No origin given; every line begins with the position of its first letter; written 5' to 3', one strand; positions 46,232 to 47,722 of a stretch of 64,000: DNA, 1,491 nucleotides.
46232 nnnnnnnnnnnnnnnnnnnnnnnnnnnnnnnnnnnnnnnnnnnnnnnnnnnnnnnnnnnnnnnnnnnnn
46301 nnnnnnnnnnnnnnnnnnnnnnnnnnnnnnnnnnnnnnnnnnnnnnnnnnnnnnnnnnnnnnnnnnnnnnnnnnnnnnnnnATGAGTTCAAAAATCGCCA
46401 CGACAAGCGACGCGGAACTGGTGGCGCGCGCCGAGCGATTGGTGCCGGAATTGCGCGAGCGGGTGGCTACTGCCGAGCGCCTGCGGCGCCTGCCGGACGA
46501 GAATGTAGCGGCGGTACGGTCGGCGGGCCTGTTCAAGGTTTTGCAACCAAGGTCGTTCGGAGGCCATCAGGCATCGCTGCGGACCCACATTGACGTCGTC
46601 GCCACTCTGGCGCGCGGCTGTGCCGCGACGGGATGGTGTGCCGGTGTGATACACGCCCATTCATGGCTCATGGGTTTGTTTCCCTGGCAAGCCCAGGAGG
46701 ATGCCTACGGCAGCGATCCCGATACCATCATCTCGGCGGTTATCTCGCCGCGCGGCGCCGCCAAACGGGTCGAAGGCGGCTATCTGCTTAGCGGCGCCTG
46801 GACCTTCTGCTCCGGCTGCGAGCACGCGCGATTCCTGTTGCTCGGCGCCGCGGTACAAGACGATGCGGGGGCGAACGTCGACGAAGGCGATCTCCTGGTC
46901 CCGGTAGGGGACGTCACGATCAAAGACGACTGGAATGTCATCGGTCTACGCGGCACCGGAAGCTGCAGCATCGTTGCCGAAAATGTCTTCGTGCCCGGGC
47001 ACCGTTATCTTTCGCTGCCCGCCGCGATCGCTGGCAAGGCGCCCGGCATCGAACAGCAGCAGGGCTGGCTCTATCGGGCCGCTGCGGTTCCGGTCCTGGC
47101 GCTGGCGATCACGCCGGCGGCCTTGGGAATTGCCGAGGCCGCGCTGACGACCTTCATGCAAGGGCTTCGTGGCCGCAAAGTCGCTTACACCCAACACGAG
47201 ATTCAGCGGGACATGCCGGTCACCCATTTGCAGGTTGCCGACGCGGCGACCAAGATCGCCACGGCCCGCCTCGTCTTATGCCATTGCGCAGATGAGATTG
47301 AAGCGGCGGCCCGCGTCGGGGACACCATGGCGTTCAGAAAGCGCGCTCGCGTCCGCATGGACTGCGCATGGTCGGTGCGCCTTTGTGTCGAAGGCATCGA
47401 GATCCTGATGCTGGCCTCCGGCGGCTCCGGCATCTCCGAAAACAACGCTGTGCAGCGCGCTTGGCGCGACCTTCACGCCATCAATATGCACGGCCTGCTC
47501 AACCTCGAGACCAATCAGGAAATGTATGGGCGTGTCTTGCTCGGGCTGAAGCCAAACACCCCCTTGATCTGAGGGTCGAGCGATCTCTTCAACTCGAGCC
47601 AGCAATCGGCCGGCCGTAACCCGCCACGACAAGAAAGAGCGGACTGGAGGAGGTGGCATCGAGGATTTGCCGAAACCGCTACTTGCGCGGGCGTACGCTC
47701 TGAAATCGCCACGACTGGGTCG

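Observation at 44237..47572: MarR-headed operon: DUF4242-like protein + two tandem HAO-like cupins + ACAD-fold flavin monooxygenase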

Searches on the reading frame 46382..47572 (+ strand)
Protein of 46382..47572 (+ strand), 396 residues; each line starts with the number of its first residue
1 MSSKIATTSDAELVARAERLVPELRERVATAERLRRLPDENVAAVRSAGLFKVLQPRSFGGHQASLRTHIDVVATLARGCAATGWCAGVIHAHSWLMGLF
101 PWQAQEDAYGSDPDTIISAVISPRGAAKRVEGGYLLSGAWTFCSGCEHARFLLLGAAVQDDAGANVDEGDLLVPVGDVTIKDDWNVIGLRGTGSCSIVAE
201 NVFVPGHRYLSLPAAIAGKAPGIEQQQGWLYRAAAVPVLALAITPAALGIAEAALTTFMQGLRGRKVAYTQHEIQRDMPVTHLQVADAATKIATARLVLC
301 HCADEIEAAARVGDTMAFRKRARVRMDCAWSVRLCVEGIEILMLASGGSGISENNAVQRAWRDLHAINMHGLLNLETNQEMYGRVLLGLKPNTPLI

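Call 4: search_protein_families(library=pfam, proteins=[window:46382-47572:+], max_evalue=0.1)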
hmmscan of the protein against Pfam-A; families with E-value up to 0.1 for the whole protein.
window:46382-47572:+ (396 aa): 4 families
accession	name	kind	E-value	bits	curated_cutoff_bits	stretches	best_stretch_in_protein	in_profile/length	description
PF08028.16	Acyl-CoA_dh_2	-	7.2e-31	107.7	22.7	1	242-374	2-133/134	Acyl-CoA dehydrogenase, C-terminal domain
PF00441.29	Acyl-CoA_dh_1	-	1.2e-05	26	22.4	1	227-366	2-130/150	Acyl-CoA dehydrogenase, C-terminal domain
PF02771.21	Acyl-CoA_dh_N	-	3.8e-05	24.5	22.9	1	23-89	18-84/113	Acyl-CoA dehydrogenase, N-terminal domain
PF02770.24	Acyl-CoA_dh_M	-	0.0044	17.6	33.3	1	125-202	18-97/97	Acyl-CoA dehydrogenase, middle domain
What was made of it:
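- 46382..47572 (+): HsaA/C2-HpaH-like oxygenase component of a two-component flavin-dependent monooxygenase. It is translationally coupled to B. It is a lineage-specific addition to the module. Acyl-CoA_dh_2 107.7 bits (call 4).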

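Call 5: search_protein_families(library=ncbifam, proteins=[window:46382-47572:+], max_evalue=0.1)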
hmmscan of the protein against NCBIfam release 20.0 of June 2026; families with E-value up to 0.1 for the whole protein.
window:46382-47572:+ (396 aa): 13 families
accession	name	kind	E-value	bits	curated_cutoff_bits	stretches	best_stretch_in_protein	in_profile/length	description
NF045629.1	monooxsub_HsaA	equivalog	3.9e-100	335.3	450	1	16-392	3-379/383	3-hydroxy-9,10-secoandrosta-1,3,5(10)-triene-9,17-dione monooxygenase oxygenase subunit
NF045920.1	HphnlacHdxOX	equivalog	1.9e-73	247.6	650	1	15-395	3-383/384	p-hydroxyphenylacetate 3-hydroxylase oxygenase component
TIGR04022.1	sulfur_SfnB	equivalog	1.8e-23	83.1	430.9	2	129-370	137-365/391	SfnB family sulfur acquisition oxidoreductase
NF042439.1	SulpropCoADesulf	equivalog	1.3e-15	57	600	2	122-368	123-353/379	3-sulfinopropanoyl-CoA desulfinase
NF043015.1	DibenthMonoxDszC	equivalog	3.5e-15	55.7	850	1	7-323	12-338/415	dibenzothiophene monooxygenase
NF049984.1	Rv1679_FadE16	equivalog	2.2e-12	46.9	600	2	122-388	122-367/371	Rv1679 family acyl-CoA dehydrogenase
NF042972.1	AcrlCoAredClosAcrC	equivalog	1.6e-07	30.3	640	1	24-308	24-307/378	acryloyl-CoA reductase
NF008997.0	PRK12341.1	equivalog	0.00015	20.9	537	1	126-370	139-361/382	acyl-CoA dehydrogenase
NF043006.1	CyhCrbnylCoADH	equivalog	0.0002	20.4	650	1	118-364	131-354/380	cyclohexane-1-carbonyl-CoA dehydrogenase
NF045652.1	ProlPCPDhRedW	equivalog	0.0011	17.9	650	0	117-214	128-226/376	L-prolyl-[peptidyl-carrier protein] dehydrogenase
NF002885.1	PRK03354.1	equivalog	0.0027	16.8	540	0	279-366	270-354/378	crotonobetainyl-CoA dehydrogenase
NF007000.1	PRK09463.1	subfamily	0.069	11.4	600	0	29-83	66-120/726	acyl-CoA dehydrogenase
NF009586.0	PRK13026.1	subfamily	0.07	11.4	608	1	30-83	102-155/777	acyl-CoA dehydrogenase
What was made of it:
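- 46382..47572 (+): HsaA model 335 bits against a cutoff of 450 (call 5).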

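Call 8: search_solved_structures(query=window:46382-47572:+, max_evalue=0.00001)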
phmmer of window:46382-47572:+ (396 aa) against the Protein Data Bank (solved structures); distinct sequences matched with E-value up to 0.00001: 16.
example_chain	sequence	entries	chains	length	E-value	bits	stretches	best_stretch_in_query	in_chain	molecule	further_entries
2rfq_A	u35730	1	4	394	6e-74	252.6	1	11-389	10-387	3-HSA hydroxylase, oxygenase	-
3afe_A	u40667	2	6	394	9.1e-72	245.5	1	10-394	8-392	Hydroxylase, putative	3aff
2jbr_A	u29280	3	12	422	3.1e-57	197.6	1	9-394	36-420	P-HYDROXYPHENYLACETATE HYDROXYLASE C2 OXYGENASE COMPONENT | P-HYDROXYPHENYLACETATE HYDROXYLASE C2:OXYGENASE COMPONENT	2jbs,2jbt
5lvu_A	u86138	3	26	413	2.3e-53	184.9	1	10-394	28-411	XiaF protein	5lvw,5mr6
2or0_A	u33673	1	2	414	3.9e-52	180.8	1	14-371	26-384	Hydroxylase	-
7f72_A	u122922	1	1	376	3.8e-45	157.8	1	9-389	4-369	Rv3094c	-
7f70_A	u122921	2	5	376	7.4e-45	156.9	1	9-389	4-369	Rv3094c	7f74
5gj7_A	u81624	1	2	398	2.2e-15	59.9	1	20-366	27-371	Acyl-CoA dehydrogenase type 2 domain protein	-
5z8t_A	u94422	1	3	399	2.2e-15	59.9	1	20-366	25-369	Acyl-CoA dehydrogenase type 2 domain protein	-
4doy_A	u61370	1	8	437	1e-13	54.4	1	14-317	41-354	Dibenzothiophene desulfurization enzyme C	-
3x0x_A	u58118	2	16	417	1.1e-13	54.2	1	14-318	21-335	DszC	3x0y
4jek_A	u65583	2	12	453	1.1e-13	54.2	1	14-317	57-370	Dibenzothiophene desulfurization enzyme C | DszC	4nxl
5xb8_A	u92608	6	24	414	5.9e-08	35.4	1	14-370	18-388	Thermophilic dibenzothiophene desulfurization enzyme C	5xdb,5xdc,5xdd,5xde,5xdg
6u76_A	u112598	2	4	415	3.5e-07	32.9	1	36-375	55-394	methanesulfinate monooxygenase | Putative dehydrogenase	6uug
4iv6_A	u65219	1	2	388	3.5e-07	32.8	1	7-364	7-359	Acyl-CoA dehydrogenase FadE3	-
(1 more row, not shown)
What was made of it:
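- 46382..47572 (+): 2rfq 6e-74 (call 8).
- On Two-component flavin-dependent monooxygenase, ACAD fold (HsaA / C2-HpaH type): PF08028 107.7 bits; 2rfq 6e-74; 2jbr 3e-57 (calls 4, 8).
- Checked: Last gene: Acyl-CoA_dh_2 107.7 bits; HsaA structure 2rfq 6e-74 (calls 4, 8).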

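Call 84: find_encoding_contigs(protein=window:46382-47572:+, flank=3000, max_places=4)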
Protein window:46382-47572:+ (396 aa): 8 contigs read that carry it; 4 places shown.
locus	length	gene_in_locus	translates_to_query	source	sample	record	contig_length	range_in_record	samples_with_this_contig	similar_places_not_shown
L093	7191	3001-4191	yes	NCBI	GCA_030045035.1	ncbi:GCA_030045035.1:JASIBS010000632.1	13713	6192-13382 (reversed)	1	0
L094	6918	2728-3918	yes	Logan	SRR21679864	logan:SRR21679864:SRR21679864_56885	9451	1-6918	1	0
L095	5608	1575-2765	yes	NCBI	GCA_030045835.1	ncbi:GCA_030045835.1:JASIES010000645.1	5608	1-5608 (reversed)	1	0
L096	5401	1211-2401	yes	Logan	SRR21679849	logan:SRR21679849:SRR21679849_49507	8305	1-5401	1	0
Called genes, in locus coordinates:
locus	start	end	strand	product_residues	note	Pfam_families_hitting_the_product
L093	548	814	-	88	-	-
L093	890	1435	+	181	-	PF01047:MarR, PF12802:MarR_2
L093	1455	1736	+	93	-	PF14026:SCO4226-like (weak)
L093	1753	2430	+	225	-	-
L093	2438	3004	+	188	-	PF07883:Cupin_2 (weak)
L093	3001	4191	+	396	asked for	PF00441:Acyl-CoA_dh_1 (faint), PF08028:Acyl-CoA_dh_2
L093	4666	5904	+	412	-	PF05977:MFS_3, PF07690:MFS_1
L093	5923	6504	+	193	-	PF00440:TetR_N, PF16859:TetR_C_11, PF17932:TetR_C_24 (faint)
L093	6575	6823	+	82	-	-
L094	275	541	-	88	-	-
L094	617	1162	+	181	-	PF01047:MarR, PF12802:MarR_2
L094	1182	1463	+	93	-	PF14026:SCO4226-like (weak)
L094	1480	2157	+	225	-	-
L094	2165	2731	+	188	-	PF07883:Cupin_2 (weak)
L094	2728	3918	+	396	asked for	PF00441:Acyl-CoA_dh_1 (faint), PF08028:Acyl-CoA_dh_2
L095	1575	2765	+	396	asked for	PF00441:Acyl-CoA_dh_1 (faint), PF08028:Acyl-CoA_dh_2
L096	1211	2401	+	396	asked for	PF00441:Acyl-CoA_dh_1 (faint), PF08028:Acyl-CoA_dh_2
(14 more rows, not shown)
